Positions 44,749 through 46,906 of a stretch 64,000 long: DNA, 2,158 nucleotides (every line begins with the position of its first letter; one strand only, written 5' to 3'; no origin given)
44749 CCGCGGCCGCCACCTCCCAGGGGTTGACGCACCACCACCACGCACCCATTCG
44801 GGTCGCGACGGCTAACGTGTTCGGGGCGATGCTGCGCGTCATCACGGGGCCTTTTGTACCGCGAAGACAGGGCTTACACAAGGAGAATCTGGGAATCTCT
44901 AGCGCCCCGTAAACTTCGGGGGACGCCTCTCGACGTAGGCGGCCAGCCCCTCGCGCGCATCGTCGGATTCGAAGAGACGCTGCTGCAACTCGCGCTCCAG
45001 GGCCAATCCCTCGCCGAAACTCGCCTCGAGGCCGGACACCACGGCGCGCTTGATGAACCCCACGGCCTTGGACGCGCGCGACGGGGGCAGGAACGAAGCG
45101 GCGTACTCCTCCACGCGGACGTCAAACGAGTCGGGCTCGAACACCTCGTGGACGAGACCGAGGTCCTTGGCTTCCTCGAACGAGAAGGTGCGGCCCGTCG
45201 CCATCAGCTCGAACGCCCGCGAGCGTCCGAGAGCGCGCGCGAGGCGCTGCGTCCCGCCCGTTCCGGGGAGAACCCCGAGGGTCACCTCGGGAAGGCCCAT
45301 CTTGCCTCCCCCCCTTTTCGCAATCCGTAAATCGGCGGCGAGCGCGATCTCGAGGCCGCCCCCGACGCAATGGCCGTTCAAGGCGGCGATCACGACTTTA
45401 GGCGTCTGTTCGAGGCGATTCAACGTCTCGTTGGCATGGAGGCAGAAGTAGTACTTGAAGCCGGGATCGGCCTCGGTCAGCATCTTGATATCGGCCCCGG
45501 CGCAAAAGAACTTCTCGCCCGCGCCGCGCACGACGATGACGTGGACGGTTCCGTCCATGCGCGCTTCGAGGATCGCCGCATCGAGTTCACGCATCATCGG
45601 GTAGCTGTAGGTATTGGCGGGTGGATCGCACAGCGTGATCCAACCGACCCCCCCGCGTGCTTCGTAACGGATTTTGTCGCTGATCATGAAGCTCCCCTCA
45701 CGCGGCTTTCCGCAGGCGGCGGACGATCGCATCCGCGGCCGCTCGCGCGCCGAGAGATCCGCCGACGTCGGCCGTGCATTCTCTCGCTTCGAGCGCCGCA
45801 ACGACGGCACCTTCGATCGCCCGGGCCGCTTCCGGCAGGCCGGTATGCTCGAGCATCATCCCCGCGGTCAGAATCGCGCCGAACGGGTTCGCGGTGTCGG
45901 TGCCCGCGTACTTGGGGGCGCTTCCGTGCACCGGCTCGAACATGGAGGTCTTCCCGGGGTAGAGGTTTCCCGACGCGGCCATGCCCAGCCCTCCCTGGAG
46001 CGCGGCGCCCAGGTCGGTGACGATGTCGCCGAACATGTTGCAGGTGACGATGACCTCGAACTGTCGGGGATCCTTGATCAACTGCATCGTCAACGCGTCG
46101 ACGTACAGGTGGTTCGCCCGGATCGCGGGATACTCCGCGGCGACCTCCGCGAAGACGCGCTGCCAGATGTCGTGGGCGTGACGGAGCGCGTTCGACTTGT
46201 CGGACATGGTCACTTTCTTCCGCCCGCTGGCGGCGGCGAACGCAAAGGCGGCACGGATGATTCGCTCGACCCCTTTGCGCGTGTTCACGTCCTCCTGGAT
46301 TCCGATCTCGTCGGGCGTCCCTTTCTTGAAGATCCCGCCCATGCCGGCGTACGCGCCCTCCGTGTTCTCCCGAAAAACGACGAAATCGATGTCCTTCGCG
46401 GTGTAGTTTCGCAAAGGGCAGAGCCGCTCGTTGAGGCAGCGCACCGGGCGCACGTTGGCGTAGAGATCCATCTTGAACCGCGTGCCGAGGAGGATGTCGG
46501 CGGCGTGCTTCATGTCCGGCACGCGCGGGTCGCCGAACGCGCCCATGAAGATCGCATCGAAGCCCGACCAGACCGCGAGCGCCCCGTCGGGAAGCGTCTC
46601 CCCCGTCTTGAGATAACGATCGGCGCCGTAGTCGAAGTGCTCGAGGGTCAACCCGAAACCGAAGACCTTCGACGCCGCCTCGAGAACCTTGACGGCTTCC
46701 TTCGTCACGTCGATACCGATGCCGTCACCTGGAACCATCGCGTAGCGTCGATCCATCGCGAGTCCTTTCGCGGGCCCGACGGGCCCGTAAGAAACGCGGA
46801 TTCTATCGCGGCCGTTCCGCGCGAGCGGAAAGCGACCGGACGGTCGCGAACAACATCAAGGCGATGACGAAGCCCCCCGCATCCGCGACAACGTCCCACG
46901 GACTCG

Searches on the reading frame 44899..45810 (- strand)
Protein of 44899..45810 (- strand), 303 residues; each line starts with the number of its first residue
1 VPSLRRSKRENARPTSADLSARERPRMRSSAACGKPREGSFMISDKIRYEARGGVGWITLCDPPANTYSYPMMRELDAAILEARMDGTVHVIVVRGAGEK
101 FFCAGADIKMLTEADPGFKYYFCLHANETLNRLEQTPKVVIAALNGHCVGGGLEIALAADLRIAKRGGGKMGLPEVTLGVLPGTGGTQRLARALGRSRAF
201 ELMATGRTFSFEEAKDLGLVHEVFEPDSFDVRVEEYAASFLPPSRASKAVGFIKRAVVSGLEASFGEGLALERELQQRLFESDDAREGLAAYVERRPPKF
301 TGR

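Call 12: search_protein_families(library=pfam, proteins=[window:44899-45810:-])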
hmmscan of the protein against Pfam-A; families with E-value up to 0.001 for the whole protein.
window:44899-45810:- (303 aa): 2 families
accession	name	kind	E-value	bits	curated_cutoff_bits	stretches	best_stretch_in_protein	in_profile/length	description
PF00378.25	ECH_1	-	3.6e-54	184.2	27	1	51-302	2-250/251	Enoyl-CoA hydratase/isomerase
PF16113.10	ECH_2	-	6.7e-27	95.3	27.2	1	56-228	2-176/335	Enoyl-CoA hydratase/isomerase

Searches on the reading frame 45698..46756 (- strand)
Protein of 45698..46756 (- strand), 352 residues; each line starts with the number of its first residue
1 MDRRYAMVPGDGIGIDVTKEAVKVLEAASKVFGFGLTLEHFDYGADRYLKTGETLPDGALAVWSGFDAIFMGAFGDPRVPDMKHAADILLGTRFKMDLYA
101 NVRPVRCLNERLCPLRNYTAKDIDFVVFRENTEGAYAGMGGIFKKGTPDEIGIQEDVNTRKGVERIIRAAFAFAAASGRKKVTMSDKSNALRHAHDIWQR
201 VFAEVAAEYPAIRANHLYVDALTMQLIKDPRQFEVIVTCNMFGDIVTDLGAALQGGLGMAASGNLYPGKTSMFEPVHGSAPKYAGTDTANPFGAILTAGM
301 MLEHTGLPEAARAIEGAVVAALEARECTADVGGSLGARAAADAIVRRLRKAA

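Call 12: search_protein_families(library=pfam, proteins=[window:45698-46756:-])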
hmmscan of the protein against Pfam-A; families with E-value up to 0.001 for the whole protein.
window:45698-46756:- (352 aa): 1 family
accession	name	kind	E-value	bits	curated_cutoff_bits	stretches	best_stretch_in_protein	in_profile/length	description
PF00180.25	Iso_dh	-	5.6e-97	325.5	27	1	6-335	3-336/348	Isocitrate/isopropylmalate dehydrogenase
